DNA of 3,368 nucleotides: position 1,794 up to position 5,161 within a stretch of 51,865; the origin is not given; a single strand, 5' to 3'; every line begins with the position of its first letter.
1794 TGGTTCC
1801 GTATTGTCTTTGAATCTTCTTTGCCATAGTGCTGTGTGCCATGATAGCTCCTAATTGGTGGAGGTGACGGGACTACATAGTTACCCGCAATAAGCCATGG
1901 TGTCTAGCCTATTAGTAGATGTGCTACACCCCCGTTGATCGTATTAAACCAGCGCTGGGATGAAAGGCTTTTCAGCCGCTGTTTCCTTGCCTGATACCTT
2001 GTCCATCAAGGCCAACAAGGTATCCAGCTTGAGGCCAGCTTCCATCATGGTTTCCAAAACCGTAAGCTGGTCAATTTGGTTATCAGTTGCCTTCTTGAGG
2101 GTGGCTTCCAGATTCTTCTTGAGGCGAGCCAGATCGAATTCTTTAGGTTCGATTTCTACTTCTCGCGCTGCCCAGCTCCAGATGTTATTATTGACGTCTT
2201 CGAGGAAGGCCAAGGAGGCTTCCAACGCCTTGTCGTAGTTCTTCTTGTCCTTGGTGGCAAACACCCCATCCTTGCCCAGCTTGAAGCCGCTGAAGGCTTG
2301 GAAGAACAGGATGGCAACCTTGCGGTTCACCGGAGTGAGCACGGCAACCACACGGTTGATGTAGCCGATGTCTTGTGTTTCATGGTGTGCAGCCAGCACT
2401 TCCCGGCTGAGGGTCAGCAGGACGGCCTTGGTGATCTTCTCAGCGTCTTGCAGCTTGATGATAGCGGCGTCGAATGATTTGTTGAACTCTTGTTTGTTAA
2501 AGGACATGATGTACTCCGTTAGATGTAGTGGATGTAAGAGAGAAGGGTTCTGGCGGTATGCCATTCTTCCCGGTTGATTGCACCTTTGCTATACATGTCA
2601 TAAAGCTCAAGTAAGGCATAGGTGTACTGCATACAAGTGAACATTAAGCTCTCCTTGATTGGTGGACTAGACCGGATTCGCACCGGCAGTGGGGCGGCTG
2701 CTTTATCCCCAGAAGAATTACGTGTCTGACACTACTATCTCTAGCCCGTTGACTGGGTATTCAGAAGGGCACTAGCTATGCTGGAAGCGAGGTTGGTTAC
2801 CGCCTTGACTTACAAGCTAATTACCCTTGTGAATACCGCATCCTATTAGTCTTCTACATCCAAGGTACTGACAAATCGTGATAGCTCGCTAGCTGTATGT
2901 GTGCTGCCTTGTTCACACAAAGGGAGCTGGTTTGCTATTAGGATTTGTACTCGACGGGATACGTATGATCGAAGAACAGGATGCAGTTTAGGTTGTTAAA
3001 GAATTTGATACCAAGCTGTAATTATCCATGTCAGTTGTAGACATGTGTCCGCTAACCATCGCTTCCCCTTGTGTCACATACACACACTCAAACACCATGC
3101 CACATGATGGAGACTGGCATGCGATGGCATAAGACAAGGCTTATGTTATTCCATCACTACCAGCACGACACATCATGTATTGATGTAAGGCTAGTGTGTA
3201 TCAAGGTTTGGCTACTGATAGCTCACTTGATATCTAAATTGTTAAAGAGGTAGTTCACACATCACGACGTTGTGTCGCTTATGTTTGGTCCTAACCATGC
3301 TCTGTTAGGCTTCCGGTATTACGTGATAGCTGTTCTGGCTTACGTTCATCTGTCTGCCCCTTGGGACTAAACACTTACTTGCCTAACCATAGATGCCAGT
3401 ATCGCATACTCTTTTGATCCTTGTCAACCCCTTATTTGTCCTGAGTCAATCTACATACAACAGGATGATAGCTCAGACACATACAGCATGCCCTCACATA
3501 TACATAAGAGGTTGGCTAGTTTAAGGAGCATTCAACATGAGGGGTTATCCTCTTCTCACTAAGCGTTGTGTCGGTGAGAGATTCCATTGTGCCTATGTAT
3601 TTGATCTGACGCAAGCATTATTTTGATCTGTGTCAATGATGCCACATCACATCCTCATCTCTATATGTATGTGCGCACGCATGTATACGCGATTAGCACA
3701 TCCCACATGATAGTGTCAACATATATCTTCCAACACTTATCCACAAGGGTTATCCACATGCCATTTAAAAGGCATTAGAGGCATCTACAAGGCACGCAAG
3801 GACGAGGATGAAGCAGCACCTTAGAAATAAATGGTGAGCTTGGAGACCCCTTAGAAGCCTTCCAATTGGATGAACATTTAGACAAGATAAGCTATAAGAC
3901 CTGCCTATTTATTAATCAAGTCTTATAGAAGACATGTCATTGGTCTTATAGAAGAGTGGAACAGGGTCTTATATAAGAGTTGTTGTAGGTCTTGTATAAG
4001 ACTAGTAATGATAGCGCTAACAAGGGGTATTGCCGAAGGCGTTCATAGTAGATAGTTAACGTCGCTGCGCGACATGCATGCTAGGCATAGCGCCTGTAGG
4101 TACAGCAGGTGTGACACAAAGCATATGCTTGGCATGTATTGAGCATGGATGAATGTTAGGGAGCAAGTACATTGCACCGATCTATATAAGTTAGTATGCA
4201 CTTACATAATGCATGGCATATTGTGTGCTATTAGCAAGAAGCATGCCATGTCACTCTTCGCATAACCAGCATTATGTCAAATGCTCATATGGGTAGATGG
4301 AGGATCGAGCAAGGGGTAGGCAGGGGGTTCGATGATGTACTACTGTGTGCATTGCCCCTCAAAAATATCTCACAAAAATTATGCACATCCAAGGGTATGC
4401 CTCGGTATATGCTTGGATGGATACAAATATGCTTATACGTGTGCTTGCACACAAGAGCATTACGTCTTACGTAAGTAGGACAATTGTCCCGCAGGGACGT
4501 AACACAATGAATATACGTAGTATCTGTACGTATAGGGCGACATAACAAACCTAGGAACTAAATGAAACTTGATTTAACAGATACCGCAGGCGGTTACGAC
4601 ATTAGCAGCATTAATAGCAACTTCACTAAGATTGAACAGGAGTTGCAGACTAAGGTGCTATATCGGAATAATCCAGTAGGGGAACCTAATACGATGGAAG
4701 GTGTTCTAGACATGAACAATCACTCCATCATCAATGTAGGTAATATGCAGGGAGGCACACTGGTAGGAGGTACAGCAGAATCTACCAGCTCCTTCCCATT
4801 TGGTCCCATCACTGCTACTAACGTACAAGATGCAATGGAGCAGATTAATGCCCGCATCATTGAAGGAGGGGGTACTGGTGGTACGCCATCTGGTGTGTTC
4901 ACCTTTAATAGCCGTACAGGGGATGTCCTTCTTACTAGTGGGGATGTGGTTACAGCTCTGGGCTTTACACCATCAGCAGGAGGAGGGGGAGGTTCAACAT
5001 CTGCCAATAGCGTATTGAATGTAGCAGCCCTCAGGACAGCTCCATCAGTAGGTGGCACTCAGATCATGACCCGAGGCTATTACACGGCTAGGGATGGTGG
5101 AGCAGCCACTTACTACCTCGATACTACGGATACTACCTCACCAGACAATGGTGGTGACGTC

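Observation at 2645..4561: ~1.9 kb with no credible ORF between the divergent early and late operons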

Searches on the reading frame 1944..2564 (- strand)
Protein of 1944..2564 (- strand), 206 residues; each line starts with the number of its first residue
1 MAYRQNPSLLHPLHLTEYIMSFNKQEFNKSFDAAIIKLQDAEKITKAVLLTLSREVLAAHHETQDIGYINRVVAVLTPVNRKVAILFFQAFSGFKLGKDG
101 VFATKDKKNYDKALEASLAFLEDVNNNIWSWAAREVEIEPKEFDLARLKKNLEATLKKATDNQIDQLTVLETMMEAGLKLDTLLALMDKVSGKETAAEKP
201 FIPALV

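Call 14: search_protein_families(library=phrogs, proteins=[window:1944-2564:-])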
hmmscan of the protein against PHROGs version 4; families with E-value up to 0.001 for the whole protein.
window:1944-2564:- (206 aa): 1 family
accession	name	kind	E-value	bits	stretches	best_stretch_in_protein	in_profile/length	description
phrog_1448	-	unknown function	0.00016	22.4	1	29-175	23-175/190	-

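Call 26: find_related_loci(query=window:1944-2564:-, collection=viral_contigs, flank=6000)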
Query window:1944-2564:- (206 aa) in viral_contigs; peptide patterns used: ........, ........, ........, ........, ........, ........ (x = any residue, [..] = any of these).
17 stretches matched a pattern; 1 encode a relative of the query (tblastn E <= 1e-3); 1 distinct loci.
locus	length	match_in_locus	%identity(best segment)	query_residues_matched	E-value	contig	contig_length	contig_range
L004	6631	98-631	60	17-193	8e-69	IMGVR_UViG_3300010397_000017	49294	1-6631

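Call 71: search_protein_families(library=pfam, proteins=[window:1944-2564:-], max_evalue=0.01)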
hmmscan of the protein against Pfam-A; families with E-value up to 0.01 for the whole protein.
window:1944-2564:- (206 aa): 0 families

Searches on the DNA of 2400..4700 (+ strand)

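Call 4: search_dna_similar(query=window:2500-4700:+, collection=phages, mode=near, max_rows=30)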
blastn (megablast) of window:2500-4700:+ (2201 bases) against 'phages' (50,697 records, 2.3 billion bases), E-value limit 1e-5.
No match.

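Call 7: search_dna_similar(query=window:2500-4700:+, collection=phages, mode=distant, max_rows=30)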
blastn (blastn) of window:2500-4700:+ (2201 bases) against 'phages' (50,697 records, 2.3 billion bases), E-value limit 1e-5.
No match.

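Call 13: search_rna_families(source=window, start=2400, end=4700, threshold=evalue, max_evalue=5)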
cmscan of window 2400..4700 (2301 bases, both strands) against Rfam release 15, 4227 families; matches with E-value up to 5: 3.
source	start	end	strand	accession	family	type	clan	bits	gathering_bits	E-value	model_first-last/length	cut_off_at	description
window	3689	3757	-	RF01611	ceN108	Gene; snRNA; snoRNA; CD-box;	-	20.7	50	0.33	1-70/70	no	Caenorhabditis snoRNA ceN108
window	2873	2946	+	RF00237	mir-9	Gene; miRNA;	-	19.3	58.6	3.7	1-78/78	no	mir-9/mir-79 microRNA precursor family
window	4346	4513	-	RF01407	STnc560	Gene; sRNA;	-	15.1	55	3.8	1-214/214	no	STnc560 Hfq binding RNA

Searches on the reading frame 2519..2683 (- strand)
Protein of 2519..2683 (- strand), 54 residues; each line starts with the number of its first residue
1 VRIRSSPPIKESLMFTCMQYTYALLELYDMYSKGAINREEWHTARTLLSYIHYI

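Call 14: search_protein_families(library=phrogs, proteins=[window:2519-2683:-])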
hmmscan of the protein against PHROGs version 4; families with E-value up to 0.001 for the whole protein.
window:2519-2683:- (54 aa): 0 families

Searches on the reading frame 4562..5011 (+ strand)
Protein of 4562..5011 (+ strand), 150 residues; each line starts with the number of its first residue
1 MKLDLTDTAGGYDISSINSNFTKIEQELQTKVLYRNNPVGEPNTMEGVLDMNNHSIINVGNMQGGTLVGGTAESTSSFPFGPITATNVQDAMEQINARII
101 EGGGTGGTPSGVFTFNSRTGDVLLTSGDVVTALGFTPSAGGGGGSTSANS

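Call 27: find_related_loci(query=window:4562-5011:+, collection=viral_contigs, flank=7000)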
Query window:4562-5011:+ (150 aa) in viral_contigs; peptide patterns used: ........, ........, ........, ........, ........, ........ (x = any residue, [..] = any of these).
25 stretches matched a pattern; 4 encode a relative of the query (tblastn E <= 1e-3); 4 distinct loci.
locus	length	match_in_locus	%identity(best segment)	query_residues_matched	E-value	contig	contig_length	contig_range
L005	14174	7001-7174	64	2-59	9e-21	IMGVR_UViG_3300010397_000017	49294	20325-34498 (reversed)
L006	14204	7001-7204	56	1-68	1e-20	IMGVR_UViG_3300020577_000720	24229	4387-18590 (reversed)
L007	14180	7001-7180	62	2-60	2e-19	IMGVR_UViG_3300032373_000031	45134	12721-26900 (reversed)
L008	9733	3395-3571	58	2-59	3e-16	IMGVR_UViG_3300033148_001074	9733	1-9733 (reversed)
